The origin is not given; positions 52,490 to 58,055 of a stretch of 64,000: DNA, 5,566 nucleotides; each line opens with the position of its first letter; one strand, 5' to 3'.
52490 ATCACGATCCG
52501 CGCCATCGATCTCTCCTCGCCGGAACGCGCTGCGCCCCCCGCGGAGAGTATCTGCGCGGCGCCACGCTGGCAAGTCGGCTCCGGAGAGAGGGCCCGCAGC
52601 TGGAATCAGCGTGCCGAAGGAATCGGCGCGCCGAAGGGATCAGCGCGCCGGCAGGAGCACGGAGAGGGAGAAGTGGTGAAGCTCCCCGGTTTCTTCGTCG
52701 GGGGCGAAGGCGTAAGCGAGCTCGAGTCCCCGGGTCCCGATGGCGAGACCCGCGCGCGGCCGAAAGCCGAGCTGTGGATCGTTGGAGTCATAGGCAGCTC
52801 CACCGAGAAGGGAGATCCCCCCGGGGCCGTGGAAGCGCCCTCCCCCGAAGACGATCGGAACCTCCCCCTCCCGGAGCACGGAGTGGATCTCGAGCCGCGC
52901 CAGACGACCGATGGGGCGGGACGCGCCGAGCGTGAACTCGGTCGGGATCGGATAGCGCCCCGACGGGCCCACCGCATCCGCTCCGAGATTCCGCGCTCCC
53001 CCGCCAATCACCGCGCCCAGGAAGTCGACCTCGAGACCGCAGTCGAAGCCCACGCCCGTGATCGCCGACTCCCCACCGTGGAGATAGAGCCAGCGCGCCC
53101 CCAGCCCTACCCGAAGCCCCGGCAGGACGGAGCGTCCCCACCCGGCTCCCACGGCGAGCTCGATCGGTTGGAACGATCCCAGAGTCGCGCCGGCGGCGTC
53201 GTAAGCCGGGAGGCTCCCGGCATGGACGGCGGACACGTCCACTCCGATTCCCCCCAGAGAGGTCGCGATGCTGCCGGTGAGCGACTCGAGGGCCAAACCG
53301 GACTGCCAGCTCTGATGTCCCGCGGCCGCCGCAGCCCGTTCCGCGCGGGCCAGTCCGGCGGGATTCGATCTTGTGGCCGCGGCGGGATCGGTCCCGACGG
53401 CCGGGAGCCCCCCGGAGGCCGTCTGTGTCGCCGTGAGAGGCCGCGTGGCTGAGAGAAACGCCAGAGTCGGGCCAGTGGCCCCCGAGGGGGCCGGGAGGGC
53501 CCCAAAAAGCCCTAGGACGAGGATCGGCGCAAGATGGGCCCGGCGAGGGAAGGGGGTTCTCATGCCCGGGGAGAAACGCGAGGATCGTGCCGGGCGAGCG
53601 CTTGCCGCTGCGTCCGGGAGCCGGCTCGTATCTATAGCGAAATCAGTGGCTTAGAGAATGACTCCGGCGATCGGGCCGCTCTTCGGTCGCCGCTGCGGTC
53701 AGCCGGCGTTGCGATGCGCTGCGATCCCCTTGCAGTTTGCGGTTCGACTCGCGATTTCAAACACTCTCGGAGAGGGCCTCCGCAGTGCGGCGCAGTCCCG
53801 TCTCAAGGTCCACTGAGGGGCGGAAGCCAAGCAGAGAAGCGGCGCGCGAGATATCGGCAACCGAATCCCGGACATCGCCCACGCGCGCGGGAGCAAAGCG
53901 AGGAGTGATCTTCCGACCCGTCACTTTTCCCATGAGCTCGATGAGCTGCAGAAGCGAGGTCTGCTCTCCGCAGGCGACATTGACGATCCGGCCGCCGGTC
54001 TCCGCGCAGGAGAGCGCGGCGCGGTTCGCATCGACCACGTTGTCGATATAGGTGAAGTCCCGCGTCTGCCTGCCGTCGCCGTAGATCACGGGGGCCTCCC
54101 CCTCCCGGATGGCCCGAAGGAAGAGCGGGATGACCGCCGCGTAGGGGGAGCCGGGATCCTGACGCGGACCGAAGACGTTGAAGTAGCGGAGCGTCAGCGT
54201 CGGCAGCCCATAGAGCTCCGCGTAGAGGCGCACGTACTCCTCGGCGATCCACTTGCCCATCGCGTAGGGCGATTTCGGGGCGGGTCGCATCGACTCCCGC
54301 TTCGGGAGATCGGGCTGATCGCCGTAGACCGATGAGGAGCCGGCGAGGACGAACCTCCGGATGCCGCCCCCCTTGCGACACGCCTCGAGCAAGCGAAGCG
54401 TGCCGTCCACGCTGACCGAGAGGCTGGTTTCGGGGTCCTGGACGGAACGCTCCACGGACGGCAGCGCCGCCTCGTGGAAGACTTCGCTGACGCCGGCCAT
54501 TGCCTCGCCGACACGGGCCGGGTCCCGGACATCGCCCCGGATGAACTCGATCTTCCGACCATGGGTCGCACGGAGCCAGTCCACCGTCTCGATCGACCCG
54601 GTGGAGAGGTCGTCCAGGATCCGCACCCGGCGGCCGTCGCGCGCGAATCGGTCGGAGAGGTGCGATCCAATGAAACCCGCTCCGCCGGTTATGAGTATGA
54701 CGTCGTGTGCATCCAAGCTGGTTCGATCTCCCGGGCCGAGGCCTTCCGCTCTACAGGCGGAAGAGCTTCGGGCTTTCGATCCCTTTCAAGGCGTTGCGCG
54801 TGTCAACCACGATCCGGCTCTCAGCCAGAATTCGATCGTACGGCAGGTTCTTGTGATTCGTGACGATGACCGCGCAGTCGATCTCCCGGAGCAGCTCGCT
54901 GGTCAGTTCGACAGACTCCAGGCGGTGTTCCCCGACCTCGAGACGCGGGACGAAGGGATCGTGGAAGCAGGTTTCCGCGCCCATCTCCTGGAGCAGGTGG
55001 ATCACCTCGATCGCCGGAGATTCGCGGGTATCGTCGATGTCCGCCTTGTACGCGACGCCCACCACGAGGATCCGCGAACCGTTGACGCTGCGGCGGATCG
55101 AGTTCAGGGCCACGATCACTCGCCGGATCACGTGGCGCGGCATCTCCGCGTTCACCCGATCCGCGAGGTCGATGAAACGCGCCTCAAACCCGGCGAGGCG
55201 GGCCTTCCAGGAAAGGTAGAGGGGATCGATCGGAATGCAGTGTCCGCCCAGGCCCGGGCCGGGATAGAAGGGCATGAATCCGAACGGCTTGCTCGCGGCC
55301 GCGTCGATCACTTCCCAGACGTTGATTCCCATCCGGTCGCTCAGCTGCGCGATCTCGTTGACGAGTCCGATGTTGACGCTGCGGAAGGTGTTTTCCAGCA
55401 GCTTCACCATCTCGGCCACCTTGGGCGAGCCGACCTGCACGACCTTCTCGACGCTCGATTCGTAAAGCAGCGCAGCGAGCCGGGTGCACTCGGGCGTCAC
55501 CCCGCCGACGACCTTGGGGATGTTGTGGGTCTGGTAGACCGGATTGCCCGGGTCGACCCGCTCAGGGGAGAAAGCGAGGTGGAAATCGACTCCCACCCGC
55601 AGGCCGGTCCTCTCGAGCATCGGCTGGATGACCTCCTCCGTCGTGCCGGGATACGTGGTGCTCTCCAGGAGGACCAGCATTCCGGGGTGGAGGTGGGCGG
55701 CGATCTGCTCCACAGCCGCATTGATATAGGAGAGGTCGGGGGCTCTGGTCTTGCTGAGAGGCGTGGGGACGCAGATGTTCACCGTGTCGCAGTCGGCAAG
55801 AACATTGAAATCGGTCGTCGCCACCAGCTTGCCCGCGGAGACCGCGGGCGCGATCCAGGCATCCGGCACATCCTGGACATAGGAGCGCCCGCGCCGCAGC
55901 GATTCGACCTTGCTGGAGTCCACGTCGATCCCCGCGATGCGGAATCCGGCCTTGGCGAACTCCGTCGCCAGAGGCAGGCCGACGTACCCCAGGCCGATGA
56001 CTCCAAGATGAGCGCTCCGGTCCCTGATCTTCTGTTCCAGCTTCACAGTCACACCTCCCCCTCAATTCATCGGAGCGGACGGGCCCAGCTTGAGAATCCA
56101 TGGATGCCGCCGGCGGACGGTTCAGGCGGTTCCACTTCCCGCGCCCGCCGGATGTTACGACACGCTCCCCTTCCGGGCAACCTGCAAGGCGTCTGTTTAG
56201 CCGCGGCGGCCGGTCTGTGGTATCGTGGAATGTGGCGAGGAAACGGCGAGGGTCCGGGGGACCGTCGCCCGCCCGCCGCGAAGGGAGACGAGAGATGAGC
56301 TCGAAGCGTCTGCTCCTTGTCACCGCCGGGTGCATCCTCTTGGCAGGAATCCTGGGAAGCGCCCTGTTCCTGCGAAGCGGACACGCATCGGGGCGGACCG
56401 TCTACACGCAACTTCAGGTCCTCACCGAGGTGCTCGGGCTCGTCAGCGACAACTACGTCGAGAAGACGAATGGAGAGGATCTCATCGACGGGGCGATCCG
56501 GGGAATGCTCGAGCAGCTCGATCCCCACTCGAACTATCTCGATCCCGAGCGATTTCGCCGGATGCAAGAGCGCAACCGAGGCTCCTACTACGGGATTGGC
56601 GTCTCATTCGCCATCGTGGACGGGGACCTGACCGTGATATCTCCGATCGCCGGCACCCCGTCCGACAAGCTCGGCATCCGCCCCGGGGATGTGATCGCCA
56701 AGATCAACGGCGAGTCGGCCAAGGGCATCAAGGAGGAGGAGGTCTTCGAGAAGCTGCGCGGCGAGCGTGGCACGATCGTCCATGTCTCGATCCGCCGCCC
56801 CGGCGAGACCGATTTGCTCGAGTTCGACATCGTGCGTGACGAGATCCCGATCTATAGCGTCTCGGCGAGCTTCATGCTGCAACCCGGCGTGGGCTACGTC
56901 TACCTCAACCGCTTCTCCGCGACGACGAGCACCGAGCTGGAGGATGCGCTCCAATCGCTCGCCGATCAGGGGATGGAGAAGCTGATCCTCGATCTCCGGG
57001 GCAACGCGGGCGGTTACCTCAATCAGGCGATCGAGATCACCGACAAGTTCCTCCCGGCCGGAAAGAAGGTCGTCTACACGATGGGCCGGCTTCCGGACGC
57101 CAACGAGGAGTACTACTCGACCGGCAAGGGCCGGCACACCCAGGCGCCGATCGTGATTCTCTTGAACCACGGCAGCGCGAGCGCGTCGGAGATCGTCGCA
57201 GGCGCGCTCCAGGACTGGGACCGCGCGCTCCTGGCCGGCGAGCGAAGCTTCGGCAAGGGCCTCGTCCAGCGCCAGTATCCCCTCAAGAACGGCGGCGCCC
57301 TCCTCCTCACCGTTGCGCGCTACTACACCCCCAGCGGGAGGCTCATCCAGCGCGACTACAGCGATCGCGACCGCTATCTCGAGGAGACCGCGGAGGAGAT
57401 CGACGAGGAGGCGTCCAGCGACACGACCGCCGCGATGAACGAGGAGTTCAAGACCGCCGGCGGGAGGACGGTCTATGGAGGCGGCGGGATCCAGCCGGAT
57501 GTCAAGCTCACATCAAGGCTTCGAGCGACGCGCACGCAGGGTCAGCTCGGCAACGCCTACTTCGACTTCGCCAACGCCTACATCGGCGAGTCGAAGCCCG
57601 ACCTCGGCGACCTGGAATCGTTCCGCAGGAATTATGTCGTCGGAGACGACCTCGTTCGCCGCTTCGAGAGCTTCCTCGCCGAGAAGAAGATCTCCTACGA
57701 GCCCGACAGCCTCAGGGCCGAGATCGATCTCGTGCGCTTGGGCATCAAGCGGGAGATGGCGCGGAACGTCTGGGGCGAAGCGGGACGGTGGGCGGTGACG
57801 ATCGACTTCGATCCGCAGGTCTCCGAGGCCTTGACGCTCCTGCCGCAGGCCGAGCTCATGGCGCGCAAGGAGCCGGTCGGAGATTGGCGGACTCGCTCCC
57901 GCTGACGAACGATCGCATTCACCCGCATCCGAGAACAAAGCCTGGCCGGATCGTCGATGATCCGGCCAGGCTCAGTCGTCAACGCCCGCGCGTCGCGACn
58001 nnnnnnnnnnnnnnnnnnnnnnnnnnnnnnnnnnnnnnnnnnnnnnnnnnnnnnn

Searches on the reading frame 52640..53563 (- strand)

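Call 7: search_protein_families(library=pfam, proteins=[window:52640-53563:-], max_evalue=0.001)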
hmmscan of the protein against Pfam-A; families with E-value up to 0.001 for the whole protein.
window:52640-53563:- (307 aa): 0 families

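Call 74: search_protein_families(library=ncbifam, proteins=[window:52640-53563:-], max_evalue=0.00001)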
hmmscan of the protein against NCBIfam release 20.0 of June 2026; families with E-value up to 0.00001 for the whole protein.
window:52640-53563:- (307 aa): 2 families
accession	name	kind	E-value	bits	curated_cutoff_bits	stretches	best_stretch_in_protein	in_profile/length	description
NF033709.1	PorV_fam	subfamily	2.3e-14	53.7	90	1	45-215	13-203/326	PorV/PorQ family protein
NF033711.1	T9SS_PorQ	equivalog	5.4e-08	32.2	220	1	42-216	32-211/335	type IX secretion system protein PorQ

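Call 75: search_protein_families(library=pfam, proteins=[window:52640-53563:-], max_evalue=1)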
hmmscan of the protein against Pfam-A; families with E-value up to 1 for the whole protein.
window:52640-53563:- (307 aa): 0 families

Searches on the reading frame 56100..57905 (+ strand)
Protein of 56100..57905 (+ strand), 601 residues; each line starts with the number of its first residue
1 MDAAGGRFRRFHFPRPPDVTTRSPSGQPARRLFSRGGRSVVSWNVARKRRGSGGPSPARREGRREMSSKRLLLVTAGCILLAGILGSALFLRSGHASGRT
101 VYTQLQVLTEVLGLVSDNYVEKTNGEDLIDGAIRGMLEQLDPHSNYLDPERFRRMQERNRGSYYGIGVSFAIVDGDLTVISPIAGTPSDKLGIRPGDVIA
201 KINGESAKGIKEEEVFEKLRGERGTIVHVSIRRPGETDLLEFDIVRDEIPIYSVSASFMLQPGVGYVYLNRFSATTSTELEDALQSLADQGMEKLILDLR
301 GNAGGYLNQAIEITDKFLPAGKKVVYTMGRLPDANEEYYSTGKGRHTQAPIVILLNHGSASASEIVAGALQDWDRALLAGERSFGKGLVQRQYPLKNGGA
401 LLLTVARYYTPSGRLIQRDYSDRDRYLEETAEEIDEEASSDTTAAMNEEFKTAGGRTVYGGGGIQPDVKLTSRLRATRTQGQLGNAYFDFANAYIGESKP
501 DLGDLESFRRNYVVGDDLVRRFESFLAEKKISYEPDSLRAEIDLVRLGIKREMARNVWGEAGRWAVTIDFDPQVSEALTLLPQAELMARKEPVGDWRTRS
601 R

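Call 7: search_protein_families(library=pfam, proteins=[window:56100-57905:+], max_evalue=0.001)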
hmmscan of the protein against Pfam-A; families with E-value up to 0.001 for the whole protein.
window:56100-57905:+ (601 aa): 5 families
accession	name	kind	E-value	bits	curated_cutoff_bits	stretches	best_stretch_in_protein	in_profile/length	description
PF03572.23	Peptidase_S41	-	1.6e-49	168.1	24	1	264-419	2-157/165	Peptidase family S41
PF22694.1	CtpB_N-like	-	3.5e-10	40.6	27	1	101-150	34-84/85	Activating protease CtpB N-terminal domain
PF17820.7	PDZ_6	-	4.7e-09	36.3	27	1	179-233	2-54/54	PDZ domain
PF13180.12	PDZ_2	-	4.6e-08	33.7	27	1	166-241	3-77/80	PDZ domain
PF00595.29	PDZ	-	5.5e-08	33.5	23.2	1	165-231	11-80/81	PDZ domain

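Call 74: search_protein_families(library=ncbifam, proteins=[window:56100-57905:+], max_evalue=0.00001)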
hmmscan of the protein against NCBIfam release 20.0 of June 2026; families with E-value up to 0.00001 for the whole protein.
window:56100-57905:+ (601 aa): 10 families
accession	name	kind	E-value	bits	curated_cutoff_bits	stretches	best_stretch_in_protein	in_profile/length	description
TIGR03900.1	prc_long_Delta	hypoth_equivalog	7.5e-90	302.2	660.95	1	106-417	81-394/973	MXAN_5808 family serine peptidase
TIGR00225.1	prc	subfamily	3.8e-89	299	218.6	1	117-433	2-320/335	C-terminal processing peptidase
NF052377.1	lmo1851_S41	exception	6.4e-82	275.7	725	1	71-418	16-358/468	lmo1851 family serine protease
NF045588.1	Cterm_S41_CtpA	exception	5.5e-75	252.7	625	1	131-435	77-384/401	carboxyl-terminal processing protease CtpA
NF045590.1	Cterm_S41_CtpC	exception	4.3e-74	249.8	665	1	127-436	78-387/418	carboxyl-terminal processing protease CtpC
NF045589.1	Cterm_S41_CtpB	exception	1.4e-65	221.6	633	1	114-431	70-384/416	carboxyl-terminal processing protease CtpB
NF045591.1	Cterm_S41_CtpZ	exception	1.2e-61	208.7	525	1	132-442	78-388/403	carboxyl-terminal processing protease CtpZ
NF051464.1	tail_spec_CT441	exception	2.7e-44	152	700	1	131-417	214-515/645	tail-specific protease Tsp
NF008388.1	PRK11186.1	exception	1.2e-36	126.3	825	1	120-393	202-484/663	carboxy terminal-processing peptidase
NF058627.1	S41_Gfo1087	equivalog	5.9e-14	51.9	455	1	152-386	103-366/489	GFO_1087 family putative carboxy terminal peptidase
